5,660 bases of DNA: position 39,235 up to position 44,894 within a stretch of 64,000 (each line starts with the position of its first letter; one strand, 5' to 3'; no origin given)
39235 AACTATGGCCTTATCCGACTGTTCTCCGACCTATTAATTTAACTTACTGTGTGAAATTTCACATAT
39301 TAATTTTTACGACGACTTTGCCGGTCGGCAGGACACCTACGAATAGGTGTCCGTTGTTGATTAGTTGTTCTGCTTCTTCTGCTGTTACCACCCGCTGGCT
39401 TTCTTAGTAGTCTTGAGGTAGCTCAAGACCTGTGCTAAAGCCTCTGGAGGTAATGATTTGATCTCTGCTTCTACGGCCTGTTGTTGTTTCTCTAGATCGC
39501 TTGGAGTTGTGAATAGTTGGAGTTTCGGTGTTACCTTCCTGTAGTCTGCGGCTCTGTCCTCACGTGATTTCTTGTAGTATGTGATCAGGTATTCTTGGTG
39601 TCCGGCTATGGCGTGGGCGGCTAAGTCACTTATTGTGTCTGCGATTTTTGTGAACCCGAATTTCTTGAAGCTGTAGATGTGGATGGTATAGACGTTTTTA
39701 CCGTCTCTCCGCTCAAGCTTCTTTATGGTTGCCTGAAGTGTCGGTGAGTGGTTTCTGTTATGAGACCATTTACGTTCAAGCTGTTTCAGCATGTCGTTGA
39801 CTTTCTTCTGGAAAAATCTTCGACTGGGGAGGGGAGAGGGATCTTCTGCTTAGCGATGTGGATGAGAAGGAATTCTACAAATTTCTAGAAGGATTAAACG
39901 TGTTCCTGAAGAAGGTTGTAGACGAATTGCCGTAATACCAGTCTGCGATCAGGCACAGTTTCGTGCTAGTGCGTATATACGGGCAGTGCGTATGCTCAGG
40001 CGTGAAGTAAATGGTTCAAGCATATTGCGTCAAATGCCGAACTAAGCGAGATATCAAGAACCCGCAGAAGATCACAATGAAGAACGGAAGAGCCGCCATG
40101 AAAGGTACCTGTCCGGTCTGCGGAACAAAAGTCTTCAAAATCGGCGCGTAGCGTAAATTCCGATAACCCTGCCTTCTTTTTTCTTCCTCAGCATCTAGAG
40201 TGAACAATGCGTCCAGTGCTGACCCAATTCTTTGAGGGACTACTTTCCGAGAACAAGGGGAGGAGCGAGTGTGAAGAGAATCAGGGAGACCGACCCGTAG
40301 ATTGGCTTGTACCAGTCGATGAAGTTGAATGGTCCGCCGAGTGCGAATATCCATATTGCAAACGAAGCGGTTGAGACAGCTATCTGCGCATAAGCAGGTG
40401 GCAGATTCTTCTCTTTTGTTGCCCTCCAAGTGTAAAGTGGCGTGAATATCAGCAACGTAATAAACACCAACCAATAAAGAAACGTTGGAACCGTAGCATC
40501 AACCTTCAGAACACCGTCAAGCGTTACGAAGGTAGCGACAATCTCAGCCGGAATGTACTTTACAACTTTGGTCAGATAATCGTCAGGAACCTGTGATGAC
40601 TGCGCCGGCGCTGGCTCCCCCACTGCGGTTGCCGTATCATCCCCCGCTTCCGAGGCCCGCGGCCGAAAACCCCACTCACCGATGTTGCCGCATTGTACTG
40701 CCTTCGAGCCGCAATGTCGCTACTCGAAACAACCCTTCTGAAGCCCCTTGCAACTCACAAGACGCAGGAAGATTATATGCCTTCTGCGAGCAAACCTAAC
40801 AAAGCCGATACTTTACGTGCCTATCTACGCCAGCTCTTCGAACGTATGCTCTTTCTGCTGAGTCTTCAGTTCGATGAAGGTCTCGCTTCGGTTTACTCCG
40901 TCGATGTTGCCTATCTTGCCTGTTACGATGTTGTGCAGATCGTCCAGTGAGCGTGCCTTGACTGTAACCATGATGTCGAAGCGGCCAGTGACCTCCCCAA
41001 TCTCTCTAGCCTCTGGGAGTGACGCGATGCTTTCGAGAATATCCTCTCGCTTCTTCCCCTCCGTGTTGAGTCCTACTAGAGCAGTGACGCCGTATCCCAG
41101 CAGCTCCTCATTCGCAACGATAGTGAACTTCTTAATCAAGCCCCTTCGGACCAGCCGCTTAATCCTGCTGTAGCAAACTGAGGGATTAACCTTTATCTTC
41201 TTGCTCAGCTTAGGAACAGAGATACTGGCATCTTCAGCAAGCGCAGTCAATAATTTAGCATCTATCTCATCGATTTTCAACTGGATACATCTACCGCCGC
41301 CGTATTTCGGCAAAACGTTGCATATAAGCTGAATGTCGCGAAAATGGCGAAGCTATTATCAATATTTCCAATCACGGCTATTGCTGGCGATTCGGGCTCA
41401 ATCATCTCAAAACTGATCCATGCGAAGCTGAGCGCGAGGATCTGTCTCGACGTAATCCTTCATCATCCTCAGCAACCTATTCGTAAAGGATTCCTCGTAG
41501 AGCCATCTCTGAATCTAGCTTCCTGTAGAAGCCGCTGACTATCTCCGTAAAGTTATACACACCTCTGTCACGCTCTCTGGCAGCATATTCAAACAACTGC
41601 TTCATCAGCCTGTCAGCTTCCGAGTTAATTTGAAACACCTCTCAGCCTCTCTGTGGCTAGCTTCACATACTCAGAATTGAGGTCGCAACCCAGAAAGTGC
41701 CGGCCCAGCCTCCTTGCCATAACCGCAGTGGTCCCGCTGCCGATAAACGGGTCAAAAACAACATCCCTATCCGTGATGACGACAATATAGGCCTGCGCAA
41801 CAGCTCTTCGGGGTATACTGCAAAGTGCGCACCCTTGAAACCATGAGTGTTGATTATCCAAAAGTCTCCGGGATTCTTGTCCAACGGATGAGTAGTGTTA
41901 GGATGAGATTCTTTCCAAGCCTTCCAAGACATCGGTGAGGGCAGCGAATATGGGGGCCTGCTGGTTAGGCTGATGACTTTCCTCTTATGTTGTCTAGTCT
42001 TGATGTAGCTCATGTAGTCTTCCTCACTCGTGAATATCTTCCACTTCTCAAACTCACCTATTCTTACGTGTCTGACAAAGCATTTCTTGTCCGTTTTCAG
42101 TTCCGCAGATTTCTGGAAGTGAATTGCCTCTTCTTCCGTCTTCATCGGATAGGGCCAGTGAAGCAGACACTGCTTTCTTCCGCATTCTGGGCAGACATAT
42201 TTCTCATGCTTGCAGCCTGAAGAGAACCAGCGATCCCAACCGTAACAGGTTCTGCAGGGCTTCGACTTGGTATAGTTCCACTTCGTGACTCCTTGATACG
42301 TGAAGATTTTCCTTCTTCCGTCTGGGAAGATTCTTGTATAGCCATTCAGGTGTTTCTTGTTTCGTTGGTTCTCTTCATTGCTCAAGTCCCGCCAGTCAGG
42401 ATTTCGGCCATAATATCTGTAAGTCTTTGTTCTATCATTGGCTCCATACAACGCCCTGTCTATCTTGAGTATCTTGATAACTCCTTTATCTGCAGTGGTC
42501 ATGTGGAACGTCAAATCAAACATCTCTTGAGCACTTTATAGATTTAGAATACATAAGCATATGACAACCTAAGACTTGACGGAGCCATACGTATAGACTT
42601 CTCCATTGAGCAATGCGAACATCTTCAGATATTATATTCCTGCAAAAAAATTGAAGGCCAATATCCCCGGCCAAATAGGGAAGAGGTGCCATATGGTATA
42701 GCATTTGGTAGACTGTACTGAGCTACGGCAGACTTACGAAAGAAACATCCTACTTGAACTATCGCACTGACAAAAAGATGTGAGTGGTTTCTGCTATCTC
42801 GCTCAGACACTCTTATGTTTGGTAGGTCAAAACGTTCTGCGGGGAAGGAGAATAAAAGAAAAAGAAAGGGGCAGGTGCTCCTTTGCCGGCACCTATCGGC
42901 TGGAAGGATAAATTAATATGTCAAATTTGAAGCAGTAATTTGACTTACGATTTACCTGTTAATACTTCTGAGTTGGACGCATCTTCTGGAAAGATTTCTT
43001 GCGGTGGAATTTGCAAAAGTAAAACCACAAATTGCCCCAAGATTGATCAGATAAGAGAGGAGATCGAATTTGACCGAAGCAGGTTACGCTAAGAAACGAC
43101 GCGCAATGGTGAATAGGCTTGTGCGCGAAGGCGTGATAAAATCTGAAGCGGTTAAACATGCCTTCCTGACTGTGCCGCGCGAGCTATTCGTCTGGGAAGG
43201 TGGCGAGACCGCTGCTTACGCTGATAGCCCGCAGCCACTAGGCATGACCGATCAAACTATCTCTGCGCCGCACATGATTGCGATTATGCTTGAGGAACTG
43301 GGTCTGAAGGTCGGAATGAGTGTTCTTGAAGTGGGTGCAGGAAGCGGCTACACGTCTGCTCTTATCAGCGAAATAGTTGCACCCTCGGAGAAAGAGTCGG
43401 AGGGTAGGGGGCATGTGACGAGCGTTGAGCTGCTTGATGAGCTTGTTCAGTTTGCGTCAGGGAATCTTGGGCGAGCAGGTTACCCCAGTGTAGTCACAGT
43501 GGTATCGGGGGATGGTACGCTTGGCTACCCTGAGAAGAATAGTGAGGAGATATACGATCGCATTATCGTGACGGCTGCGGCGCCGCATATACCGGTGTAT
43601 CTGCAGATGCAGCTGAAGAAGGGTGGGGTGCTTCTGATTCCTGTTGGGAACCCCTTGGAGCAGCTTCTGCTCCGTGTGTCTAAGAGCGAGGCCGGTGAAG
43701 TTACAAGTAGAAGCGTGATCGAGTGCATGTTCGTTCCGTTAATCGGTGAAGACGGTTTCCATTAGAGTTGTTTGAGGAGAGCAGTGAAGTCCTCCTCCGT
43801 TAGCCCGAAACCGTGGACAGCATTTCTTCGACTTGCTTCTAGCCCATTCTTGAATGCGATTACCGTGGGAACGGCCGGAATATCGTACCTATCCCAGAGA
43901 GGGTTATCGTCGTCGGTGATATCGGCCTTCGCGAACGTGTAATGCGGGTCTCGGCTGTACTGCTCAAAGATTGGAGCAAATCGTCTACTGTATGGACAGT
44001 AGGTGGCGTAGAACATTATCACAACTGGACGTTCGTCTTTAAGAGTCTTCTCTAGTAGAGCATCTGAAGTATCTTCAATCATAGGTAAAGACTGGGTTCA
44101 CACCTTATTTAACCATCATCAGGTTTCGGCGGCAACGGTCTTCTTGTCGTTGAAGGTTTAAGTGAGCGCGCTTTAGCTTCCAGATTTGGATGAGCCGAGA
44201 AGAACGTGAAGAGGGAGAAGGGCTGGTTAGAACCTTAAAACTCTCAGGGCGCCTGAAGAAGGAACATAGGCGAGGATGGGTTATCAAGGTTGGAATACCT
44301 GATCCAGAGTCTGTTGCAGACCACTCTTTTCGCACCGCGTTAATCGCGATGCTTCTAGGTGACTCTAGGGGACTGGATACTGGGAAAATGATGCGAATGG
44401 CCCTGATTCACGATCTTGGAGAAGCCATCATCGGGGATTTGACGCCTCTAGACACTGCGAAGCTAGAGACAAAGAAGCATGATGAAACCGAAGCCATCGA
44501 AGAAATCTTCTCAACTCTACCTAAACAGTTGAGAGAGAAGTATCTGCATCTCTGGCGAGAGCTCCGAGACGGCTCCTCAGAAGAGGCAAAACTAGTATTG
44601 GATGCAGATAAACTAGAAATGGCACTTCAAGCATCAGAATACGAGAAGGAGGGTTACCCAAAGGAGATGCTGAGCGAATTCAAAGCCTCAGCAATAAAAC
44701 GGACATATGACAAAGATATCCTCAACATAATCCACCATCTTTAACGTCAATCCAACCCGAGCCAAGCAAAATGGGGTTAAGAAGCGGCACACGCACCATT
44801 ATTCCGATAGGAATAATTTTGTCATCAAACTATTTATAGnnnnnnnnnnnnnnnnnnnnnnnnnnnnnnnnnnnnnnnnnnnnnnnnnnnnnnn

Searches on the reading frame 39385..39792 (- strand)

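Call 3: search_protein_families(library=pfam, proteins=[window:39385-39792:-], max_evalue=0.1)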
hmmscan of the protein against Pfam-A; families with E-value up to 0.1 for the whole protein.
window:39385-39792:- (135 aa): 2 families
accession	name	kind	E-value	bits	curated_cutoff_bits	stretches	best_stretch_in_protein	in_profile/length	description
PF12937.12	F-box-like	-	0.026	14.7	24.3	1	112-128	2-18/47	F-box-like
PF17035.10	BET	-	0.072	13.6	24.5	0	103-130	6-33/64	Bromodomain extra-terminal - transcription regulation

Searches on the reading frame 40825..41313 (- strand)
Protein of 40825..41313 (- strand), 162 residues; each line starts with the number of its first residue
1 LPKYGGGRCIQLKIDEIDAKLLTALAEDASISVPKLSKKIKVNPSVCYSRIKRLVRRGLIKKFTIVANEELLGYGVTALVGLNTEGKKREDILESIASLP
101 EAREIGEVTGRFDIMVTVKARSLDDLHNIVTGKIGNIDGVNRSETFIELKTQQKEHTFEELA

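Call 28: search_protein_families(library=pfam, proteins=[window:40825-41313:-], max_evalue=0.001)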
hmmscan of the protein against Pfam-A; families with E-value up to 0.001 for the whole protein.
window:40825-41313:- (162 aa): 7 families
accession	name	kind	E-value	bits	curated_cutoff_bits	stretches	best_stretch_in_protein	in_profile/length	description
PF01037.27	AsnC_trans_reg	-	1.2e-15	57.5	25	1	80-151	1-73/73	Lrp/AsnC ligand binding domain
PF13412.12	HTH_24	-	3.9e-11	42.8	21.9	1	14-61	1-48/48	Winged helix-turn-helix DNA-binding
PF13404.12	HTH_AsnC-type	-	6.1e-11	42.4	27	1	14-54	1-41/42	AsnC-type helix-turn-helix domain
PF01978.25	TrmB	-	0.00015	22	25.6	1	14-62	6-54/68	Sugar-specific transcriptional regulator TrmB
PF01047.28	MarR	-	0.00062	20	24.6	0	20-63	7-50/59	MarR family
PF12840.13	HTH_20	-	0.0007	20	27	0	20-61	8-49/51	Helix-turn-helix domain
PF22482.2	AsnC_trans_reg_3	-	0.00076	20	24.4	0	90-154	25-88/95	PF0864 C-terminal dimeric alpha+beta barrel domain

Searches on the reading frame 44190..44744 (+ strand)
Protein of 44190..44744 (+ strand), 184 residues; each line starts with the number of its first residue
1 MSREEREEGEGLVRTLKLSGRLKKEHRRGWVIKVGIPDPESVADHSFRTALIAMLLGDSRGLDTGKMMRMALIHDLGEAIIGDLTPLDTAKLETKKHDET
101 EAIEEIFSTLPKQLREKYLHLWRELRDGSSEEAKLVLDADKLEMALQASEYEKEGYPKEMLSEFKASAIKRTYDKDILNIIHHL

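Call 28: search_protein_families(library=pfam, proteins=[window:44190-44744:+], max_evalue=0.001)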
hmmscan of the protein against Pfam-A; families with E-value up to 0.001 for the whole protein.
window:44190-44744:+ (184 aa): 4 families
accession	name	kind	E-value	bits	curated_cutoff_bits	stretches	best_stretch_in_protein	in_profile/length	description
PF13023.12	HD_3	-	1.9e-41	142.2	22.5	1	20-164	2-149/165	HD domain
PF12917.13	YfbR-like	-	2.7e-15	57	25.9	1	39-155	23-148/182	5'-deoxynucleotidase YfbR-like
PF01966.28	HD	-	1.6e-11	44.9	22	1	42-144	1-115/116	HD domain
PF08668.18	HDOD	-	6.4e-06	26.2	22.9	1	38-123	91-181/196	HDOD domain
